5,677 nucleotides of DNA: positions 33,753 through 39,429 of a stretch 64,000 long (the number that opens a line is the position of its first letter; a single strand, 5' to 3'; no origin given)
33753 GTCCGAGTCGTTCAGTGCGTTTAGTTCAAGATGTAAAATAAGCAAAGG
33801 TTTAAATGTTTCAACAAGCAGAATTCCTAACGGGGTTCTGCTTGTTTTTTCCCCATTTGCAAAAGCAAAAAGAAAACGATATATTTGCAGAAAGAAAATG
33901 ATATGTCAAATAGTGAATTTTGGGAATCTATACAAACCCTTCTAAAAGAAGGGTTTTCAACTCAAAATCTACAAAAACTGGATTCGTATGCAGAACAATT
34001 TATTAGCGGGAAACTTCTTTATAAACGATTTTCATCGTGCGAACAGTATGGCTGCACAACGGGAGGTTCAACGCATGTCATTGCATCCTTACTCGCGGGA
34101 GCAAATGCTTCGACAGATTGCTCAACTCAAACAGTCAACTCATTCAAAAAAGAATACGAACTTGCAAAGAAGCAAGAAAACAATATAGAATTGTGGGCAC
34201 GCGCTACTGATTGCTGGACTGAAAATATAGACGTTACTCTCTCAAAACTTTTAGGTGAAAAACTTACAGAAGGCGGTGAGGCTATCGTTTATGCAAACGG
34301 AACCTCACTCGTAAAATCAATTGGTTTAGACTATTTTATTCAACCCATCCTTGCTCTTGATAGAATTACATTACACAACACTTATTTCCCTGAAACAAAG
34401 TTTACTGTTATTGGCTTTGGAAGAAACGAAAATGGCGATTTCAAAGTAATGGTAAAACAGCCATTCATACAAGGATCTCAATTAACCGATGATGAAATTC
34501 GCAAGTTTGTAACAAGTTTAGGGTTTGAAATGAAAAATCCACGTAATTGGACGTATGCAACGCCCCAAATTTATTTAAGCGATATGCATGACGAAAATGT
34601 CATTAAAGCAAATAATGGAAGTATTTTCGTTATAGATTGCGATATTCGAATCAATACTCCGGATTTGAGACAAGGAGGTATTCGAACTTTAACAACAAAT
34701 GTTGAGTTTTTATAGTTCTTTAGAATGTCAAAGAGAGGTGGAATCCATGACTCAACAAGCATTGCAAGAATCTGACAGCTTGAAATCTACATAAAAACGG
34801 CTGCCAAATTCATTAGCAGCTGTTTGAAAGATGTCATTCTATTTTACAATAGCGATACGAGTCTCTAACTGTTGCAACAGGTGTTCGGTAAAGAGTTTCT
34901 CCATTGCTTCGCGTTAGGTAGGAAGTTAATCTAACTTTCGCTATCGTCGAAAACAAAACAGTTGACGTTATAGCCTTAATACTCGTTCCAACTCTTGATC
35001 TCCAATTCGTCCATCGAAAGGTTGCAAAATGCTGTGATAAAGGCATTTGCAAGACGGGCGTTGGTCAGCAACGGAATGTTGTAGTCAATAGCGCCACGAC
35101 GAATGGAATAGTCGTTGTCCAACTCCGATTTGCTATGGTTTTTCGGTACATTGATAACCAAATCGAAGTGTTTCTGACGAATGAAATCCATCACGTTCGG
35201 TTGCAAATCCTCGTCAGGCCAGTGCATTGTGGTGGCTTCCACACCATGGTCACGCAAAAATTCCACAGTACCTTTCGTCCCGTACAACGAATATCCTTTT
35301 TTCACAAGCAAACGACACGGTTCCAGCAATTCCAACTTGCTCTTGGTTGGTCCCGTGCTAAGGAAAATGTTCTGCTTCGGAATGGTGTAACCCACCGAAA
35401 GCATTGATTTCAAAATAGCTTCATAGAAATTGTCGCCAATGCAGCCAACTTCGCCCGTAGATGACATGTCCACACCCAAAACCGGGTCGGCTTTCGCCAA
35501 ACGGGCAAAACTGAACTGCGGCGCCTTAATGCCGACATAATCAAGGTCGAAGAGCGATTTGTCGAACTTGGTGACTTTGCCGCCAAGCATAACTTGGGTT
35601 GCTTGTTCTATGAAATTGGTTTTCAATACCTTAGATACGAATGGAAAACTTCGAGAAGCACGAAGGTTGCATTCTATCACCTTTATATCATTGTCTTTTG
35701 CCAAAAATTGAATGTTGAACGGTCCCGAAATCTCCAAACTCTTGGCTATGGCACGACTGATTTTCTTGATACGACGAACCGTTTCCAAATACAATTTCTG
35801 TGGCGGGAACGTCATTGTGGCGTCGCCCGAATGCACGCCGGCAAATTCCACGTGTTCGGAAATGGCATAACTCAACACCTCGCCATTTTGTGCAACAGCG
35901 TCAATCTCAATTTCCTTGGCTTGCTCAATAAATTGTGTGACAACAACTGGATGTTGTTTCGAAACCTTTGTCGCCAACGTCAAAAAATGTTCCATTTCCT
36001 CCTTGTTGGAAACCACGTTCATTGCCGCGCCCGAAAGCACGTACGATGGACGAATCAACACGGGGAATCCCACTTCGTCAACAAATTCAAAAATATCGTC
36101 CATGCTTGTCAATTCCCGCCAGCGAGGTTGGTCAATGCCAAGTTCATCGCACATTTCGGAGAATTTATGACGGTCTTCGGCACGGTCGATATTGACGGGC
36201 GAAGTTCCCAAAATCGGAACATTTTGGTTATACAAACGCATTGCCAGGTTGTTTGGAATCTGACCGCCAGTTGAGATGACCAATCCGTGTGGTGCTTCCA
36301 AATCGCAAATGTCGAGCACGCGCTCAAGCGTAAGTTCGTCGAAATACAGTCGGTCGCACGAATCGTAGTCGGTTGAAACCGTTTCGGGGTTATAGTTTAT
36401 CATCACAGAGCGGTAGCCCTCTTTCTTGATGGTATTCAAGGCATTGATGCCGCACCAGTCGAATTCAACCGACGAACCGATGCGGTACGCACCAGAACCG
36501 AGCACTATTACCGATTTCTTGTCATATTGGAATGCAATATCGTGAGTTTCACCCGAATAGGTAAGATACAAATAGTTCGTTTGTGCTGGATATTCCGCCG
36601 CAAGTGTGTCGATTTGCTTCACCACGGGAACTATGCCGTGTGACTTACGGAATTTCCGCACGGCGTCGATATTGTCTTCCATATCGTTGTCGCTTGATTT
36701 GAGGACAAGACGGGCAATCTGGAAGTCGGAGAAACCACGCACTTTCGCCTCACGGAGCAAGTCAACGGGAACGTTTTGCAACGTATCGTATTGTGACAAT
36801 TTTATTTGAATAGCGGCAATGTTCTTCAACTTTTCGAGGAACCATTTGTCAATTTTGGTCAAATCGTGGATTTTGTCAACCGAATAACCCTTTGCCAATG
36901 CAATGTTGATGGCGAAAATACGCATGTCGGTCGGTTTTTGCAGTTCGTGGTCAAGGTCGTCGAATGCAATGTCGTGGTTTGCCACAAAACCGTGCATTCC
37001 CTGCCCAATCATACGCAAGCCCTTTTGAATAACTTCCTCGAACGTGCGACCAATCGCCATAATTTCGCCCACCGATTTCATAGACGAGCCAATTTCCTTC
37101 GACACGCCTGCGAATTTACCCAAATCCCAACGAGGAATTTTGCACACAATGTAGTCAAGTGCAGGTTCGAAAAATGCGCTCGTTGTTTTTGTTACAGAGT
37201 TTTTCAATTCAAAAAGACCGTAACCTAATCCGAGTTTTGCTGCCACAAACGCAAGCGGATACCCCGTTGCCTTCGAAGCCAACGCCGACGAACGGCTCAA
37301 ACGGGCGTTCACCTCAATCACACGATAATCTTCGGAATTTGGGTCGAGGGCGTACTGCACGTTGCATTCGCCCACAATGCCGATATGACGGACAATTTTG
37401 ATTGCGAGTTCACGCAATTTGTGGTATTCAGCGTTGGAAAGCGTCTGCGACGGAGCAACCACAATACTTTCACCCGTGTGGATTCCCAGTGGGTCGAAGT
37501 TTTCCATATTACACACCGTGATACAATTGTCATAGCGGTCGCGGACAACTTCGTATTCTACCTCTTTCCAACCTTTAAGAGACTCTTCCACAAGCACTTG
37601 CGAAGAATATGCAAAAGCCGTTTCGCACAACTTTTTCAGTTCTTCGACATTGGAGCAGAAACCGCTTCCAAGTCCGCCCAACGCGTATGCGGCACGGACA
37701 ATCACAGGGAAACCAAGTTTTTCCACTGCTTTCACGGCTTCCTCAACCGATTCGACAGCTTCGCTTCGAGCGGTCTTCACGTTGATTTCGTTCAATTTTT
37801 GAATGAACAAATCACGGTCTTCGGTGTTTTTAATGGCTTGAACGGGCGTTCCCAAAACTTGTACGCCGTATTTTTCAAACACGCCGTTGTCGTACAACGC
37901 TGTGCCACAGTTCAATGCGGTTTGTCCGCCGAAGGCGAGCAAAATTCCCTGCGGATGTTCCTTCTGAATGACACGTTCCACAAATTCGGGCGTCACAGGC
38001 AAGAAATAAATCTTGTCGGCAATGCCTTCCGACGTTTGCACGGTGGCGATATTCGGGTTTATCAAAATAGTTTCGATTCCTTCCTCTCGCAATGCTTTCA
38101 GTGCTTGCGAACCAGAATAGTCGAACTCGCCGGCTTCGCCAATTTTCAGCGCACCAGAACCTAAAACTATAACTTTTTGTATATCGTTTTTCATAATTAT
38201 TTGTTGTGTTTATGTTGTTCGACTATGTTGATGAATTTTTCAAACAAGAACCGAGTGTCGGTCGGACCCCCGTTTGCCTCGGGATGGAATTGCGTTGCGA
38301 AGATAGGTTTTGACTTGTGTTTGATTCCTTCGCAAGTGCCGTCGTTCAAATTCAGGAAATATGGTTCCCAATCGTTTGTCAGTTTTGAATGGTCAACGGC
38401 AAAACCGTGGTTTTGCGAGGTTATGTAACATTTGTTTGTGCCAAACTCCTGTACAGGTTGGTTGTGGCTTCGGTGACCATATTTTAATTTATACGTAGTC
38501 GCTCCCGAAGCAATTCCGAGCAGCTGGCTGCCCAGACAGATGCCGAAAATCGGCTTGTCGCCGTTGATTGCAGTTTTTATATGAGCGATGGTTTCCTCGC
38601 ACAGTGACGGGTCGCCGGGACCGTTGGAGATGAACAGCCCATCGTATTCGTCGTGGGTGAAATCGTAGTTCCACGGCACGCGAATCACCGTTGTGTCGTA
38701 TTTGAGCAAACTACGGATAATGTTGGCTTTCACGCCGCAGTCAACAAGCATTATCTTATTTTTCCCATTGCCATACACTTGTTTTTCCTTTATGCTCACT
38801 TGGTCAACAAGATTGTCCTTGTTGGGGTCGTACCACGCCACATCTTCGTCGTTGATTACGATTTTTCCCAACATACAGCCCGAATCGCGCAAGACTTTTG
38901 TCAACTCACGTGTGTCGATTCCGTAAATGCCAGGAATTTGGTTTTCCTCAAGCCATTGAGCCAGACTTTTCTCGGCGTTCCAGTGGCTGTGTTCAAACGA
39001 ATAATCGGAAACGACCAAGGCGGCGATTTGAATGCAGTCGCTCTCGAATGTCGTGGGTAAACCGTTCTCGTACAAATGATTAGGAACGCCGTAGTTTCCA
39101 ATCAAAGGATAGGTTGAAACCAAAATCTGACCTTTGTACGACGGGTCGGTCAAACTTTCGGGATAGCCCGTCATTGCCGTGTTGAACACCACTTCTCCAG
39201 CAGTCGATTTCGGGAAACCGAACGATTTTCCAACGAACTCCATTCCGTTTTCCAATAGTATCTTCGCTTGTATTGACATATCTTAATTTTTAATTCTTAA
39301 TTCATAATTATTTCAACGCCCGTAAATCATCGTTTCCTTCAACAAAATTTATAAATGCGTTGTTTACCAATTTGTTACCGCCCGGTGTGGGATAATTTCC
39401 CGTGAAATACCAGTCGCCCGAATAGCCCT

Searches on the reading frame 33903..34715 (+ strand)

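Call 78: search_protein_families(library=pfam, proteins=[window:33903-34715:+], max_evalue=0.001)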
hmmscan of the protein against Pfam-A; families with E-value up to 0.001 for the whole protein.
window:33903-34715:+ (270 aa): 1 family
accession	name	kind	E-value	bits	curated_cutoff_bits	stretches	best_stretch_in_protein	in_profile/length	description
PF18762.7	Kinase-PolyVal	-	1.2e-45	155.9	27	1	89-252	2-160/160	Serine/Threonine/Tyrosine Kinase found in polyvalent proteins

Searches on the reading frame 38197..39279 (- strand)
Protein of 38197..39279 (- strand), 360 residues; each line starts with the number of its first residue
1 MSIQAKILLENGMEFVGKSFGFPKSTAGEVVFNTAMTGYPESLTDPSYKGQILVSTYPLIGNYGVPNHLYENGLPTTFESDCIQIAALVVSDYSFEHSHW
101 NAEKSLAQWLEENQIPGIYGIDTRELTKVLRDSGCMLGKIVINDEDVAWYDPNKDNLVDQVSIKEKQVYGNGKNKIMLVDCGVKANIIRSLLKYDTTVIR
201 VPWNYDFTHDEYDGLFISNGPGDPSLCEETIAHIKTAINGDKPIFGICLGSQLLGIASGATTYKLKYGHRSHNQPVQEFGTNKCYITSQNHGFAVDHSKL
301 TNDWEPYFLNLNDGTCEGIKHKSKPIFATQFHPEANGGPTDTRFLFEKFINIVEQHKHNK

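Call 78: search_protein_families(library=pfam, proteins=[window:38197-39279:-], max_evalue=0.001)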
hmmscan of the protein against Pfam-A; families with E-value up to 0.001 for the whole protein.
window:38197-39279:- (360 aa): 4 families
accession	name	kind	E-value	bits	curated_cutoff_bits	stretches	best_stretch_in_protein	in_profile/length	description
PF00117.34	GATase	-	2.8e-52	177.6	22.8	1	178-351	2-189/190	Glutamine amidotransferase class-I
PF00988.28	CPSase_sm_chain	-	4.1e-49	166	27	1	8-140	2-126/126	Carbamoyl-phosphate synthase small chain, CPSase domain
PF07722.19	Peptidase_C26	-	7.2e-10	39.4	20.5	1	230-334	94-219/219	Peptidase C26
PF01965.30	DJ-1_PfpI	-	0.00065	20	26.6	0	184-258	55-111/165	DJ-1/PfpI family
